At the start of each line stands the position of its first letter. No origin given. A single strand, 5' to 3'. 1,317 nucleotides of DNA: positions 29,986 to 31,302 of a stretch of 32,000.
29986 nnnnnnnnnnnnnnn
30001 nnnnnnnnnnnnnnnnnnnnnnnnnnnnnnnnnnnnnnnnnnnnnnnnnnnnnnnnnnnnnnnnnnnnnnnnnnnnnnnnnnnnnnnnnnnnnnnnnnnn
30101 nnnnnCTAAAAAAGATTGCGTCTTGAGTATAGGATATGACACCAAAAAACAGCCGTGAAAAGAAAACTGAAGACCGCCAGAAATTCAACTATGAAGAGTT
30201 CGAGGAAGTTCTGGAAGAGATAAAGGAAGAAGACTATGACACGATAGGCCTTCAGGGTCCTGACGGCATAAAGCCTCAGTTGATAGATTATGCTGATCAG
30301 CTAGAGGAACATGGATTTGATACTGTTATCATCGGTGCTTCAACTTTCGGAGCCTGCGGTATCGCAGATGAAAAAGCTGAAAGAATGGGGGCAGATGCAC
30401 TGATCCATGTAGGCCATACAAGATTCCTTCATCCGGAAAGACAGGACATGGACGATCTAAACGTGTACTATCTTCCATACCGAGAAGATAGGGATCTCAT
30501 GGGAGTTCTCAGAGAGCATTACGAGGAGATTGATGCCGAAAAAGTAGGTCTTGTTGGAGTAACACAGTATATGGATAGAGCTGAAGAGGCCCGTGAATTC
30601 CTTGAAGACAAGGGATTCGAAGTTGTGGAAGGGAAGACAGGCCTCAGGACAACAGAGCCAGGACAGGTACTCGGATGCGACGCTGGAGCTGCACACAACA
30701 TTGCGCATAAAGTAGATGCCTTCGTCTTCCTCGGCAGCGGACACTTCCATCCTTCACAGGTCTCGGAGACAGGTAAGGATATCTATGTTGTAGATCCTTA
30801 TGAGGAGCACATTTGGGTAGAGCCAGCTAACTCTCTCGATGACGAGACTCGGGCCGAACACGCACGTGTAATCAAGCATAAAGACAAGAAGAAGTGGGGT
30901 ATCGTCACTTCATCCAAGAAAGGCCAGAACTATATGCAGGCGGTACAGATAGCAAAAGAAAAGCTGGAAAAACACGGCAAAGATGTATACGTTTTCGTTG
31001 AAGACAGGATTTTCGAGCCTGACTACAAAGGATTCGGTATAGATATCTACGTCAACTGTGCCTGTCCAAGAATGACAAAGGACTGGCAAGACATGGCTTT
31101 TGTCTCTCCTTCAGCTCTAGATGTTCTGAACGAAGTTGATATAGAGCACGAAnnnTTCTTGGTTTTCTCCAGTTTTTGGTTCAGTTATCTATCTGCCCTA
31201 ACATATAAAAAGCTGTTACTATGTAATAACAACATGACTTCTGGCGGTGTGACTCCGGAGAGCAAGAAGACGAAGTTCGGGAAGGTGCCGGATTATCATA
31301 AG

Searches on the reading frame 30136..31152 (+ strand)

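Call 7: search_protein_families(library=pfam, proteins=[window:30136-31152:+], max_evalue=0.01)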
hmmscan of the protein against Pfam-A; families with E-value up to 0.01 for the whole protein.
window:30136-31152:+ (339 aa): 1 family
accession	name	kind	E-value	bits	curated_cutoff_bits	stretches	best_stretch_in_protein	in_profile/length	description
PF01866.22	Diphthamide_syn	-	3.9e-60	204.3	33.2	1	42-319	2-276/302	Putative diphthamide synthesis protein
